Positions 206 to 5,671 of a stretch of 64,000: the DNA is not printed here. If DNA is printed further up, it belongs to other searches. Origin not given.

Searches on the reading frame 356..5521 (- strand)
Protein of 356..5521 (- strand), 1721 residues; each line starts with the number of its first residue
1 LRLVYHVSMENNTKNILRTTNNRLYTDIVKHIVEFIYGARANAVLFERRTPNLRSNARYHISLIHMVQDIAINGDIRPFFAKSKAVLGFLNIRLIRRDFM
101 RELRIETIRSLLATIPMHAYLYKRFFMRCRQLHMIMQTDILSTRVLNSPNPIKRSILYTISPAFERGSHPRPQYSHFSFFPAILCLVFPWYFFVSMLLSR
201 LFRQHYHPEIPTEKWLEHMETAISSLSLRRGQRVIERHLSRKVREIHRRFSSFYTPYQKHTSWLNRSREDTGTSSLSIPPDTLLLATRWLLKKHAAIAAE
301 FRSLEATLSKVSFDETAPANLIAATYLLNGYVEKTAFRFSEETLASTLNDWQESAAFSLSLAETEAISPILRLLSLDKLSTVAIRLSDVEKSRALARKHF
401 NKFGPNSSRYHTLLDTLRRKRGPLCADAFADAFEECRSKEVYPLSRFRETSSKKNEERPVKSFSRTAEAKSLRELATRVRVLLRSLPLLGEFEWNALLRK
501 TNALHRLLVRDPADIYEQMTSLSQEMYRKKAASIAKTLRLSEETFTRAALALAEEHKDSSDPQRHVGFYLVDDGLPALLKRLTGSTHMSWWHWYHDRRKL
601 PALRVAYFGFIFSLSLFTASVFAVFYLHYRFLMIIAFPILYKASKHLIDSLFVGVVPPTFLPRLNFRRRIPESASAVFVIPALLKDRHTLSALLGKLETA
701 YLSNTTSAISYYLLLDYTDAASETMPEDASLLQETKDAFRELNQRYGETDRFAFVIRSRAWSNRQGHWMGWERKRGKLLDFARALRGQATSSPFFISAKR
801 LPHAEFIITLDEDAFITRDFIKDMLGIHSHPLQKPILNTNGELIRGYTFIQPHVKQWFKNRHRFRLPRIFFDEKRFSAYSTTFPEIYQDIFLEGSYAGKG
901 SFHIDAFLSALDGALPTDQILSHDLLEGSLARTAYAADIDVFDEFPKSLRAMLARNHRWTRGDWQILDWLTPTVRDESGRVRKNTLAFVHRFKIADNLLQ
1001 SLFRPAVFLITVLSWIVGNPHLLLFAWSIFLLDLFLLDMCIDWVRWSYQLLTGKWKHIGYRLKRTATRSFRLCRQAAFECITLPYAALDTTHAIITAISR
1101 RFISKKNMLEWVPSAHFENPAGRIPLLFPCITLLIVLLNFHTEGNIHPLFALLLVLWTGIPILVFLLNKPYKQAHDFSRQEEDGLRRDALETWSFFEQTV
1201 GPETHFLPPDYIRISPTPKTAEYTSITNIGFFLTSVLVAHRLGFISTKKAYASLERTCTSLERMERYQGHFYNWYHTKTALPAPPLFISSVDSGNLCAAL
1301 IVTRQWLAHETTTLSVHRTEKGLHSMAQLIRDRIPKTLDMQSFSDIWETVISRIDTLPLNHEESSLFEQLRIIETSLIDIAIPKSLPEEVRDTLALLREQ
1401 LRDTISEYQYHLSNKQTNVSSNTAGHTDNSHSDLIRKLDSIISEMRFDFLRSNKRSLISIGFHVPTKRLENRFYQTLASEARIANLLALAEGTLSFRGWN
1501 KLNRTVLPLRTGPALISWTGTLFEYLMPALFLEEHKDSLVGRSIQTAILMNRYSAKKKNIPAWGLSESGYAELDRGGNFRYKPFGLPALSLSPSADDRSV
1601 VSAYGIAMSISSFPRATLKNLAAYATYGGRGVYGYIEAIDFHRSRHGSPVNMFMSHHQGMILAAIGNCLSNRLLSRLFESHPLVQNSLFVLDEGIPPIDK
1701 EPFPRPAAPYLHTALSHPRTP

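Call 16: search_protein_families(library=pfam, proteins=[window:356-5521:-], max_evalue=0.01)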
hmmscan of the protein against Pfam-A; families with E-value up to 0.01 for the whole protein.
window:356-5521:- (1721 aa): 2 families
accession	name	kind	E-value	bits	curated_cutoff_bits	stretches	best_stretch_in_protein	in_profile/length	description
PF10091.15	Glycoamylase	-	2.2e-14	53.9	27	1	1473-1682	2-221/221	Putative glucoamylase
PF13632.12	Glyco_trans_2_3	-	0.006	16.8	27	1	807-1032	2-190/198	Glycosyl transferase family group 2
